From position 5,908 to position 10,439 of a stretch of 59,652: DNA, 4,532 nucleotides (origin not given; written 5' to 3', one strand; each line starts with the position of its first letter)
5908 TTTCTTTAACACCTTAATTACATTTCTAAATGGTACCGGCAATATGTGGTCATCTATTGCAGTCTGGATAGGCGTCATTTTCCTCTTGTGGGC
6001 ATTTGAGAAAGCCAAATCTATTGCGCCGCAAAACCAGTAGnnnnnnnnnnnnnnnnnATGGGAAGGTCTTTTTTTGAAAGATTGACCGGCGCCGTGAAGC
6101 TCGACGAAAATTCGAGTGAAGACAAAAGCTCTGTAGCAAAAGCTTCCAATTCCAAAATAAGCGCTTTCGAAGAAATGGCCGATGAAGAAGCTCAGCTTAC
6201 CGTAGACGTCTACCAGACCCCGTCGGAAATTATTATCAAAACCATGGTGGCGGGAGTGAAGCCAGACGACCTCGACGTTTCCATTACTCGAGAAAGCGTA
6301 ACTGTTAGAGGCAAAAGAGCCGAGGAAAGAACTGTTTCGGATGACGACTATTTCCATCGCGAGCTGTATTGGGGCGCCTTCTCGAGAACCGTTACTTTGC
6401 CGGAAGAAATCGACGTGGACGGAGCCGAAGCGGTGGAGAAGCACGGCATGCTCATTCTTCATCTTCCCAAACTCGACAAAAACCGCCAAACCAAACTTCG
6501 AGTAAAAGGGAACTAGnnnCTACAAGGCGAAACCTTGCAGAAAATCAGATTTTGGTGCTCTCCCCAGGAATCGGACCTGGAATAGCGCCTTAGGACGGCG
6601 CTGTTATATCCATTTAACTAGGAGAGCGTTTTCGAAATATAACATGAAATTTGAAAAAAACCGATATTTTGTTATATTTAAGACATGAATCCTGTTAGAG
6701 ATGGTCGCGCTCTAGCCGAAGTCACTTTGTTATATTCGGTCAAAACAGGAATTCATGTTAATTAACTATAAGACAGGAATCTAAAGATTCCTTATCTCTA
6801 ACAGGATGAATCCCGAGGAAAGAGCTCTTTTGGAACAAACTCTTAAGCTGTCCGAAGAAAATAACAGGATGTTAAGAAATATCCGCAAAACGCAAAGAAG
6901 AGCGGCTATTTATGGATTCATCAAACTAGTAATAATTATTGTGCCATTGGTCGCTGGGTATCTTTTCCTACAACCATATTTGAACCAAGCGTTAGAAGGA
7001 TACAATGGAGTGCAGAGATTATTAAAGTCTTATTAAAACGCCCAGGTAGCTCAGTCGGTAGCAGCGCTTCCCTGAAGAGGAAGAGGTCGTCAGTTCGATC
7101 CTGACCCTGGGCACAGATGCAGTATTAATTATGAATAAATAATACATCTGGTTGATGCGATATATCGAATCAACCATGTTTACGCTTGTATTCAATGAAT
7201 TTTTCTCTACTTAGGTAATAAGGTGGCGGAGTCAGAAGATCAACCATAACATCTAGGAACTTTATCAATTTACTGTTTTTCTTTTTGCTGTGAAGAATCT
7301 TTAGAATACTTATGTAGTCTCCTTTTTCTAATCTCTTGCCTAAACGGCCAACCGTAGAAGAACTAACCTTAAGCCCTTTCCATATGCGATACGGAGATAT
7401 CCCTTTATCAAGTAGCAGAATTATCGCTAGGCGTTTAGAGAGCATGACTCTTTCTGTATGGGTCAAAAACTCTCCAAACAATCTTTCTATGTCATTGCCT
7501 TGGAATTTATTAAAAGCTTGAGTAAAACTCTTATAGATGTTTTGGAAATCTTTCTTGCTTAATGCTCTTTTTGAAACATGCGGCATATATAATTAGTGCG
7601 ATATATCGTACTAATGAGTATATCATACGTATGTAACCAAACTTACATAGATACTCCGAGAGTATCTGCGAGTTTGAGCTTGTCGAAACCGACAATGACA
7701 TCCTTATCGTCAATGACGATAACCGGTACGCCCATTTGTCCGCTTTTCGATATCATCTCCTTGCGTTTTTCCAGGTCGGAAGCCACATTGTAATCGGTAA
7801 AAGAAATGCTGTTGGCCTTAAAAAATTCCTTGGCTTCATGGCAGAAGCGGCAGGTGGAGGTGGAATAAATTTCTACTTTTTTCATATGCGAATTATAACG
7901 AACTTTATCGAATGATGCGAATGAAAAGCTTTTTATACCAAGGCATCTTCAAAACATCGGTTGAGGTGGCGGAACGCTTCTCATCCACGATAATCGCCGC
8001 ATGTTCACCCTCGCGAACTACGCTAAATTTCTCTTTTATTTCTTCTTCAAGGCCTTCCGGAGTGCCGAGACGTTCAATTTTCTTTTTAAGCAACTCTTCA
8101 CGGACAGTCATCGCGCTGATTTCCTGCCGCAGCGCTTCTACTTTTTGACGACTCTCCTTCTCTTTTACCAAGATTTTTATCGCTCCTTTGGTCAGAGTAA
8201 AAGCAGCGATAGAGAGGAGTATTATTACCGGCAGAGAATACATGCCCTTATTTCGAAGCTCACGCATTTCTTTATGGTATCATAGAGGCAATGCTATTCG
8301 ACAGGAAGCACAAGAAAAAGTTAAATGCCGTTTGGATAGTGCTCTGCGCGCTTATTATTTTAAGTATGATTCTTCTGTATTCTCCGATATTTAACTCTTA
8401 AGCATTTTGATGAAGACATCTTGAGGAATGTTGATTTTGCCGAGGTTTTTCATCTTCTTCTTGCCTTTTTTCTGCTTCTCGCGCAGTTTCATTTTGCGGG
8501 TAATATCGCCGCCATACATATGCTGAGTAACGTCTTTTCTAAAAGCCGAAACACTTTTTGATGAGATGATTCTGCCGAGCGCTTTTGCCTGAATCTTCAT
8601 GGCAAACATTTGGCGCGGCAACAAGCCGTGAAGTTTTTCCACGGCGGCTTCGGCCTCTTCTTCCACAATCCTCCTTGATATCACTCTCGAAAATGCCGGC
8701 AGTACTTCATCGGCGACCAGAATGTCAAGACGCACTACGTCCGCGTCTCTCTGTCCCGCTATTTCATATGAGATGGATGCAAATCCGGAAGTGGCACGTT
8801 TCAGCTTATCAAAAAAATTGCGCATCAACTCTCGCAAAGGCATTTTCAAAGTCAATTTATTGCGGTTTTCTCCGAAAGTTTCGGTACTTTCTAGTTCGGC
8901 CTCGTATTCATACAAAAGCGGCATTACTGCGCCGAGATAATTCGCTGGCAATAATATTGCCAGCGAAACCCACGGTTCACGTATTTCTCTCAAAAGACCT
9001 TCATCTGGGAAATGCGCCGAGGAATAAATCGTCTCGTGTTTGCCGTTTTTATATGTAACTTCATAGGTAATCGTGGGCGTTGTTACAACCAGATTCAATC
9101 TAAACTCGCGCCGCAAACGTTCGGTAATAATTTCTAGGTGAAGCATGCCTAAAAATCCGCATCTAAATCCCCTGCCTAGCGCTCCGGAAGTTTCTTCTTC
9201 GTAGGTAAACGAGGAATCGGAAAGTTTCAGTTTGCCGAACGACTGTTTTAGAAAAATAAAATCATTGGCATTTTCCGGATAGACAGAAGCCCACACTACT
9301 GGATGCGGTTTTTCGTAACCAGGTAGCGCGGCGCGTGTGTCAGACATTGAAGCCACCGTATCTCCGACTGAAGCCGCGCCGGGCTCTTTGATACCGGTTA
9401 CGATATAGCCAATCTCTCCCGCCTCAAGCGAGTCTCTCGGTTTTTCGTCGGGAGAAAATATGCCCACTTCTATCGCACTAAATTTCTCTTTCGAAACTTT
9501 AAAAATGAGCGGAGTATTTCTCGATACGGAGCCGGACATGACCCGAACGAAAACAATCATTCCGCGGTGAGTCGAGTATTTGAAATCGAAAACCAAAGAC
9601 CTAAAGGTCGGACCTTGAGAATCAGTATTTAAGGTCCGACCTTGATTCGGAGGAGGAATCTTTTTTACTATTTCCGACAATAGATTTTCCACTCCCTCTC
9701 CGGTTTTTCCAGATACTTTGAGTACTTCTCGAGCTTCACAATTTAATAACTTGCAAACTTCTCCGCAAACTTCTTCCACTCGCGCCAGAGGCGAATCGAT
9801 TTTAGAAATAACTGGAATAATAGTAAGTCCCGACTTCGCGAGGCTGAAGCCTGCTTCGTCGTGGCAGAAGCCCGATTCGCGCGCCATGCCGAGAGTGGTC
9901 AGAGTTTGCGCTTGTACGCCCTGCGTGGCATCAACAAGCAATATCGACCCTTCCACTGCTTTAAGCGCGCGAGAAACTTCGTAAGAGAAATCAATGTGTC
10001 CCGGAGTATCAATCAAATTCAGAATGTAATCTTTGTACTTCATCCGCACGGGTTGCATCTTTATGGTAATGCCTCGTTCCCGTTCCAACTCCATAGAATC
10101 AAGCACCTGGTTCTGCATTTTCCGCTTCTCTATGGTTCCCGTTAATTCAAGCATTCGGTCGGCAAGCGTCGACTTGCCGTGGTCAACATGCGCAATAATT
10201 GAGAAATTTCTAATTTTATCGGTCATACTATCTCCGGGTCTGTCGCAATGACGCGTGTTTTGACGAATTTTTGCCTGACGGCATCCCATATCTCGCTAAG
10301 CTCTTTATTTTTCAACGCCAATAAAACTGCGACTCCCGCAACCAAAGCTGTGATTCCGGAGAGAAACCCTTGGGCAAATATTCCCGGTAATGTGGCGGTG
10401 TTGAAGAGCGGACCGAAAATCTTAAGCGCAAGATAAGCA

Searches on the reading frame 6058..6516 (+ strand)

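Call 97: search_protein_families(library=pfam, proteins=[window:6058-6516:+], max_evalue=0.001)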
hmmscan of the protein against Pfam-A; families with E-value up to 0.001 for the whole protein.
window:6058-6516:+ (152 aa): 2 families
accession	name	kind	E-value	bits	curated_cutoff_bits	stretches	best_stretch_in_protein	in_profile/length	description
PF00011.27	HSP20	-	1.5e-15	57.5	20.8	1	52-146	3-95/102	Hsp20/alpha crystallin family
PF04969.22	CS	-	0.00016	23.1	21.3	1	49-125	3-65/78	CS domain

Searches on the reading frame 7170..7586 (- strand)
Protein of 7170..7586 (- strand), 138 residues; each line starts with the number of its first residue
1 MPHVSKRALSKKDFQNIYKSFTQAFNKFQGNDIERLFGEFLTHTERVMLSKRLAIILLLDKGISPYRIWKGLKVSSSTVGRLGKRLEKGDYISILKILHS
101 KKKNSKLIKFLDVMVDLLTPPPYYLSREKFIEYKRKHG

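Call 67: search_protein_families(library=pfam, proteins=[window:7170-7586:-], max_evalue=0.0001)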
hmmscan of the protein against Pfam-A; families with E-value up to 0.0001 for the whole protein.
window:7170-7586:- (138 aa): 1 family
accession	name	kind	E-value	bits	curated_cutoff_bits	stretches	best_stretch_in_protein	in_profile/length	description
PF01371.25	Trp_repressor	-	4.8e-08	33.4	27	1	27-90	13-77/88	Trp repressor protein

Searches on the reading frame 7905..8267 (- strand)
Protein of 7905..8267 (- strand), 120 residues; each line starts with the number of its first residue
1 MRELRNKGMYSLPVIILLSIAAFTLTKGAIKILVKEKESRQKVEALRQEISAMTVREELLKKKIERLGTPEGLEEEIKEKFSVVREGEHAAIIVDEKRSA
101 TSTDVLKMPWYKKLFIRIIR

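Call 67: search_protein_families(library=pfam, proteins=[window:7905-8267:-], max_evalue=0.0001)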
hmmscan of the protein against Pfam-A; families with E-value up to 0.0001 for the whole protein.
window:7905-8267:- (120 aa): 1 family
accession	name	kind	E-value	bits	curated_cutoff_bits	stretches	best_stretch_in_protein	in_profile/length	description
PF04977.20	DivIC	-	1.8e-07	31.3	28.9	1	37-95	20-79/80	Septum formation initiator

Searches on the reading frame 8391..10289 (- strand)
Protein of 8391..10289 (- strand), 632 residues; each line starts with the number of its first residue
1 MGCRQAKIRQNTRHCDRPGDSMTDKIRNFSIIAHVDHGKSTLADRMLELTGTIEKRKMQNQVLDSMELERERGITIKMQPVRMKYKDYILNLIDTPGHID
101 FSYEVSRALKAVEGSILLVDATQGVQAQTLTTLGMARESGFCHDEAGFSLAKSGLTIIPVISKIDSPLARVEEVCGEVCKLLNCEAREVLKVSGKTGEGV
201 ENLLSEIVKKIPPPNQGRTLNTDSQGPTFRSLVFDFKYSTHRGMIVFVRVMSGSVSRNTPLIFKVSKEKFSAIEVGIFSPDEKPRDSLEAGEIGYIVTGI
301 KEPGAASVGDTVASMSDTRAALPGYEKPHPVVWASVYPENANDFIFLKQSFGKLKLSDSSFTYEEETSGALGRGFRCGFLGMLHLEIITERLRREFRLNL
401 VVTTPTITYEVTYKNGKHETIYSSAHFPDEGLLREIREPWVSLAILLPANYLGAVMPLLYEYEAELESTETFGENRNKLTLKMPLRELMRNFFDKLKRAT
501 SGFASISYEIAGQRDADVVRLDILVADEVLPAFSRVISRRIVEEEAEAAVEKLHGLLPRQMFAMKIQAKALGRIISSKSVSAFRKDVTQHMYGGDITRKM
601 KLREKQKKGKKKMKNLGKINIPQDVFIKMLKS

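Call 67: search_protein_families(library=pfam, proteins=[window:8391-10289:-], max_evalue=0.0001)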
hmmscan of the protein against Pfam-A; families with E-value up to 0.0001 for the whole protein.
window:8391-10289:- (632 aa): 5 families
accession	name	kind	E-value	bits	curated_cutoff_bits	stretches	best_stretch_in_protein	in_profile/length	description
PF00009.33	GTP_EFTU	-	7.8e-51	172.8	26.5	1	25-213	2-188/188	Elongation factor Tu GTP binding domain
PF06421.17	LepA_C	-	9.2e-33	113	29.7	1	528-631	4-107/107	GTP-binding protein LepA C-terminus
PF00679.30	EFG_C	-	1.2e-14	54.5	27.9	1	436-517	2-82/89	Elongation factor G C-terminus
PF03144.31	GTP_EFTU_D2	-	4.7e-08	33.8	30.3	1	243-313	1-73/73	Elongation factor Tu domain 2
PF14492.12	EFG_III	-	2.8e-06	27.7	27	1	328-402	2-73/75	Elongation Factor G, domain III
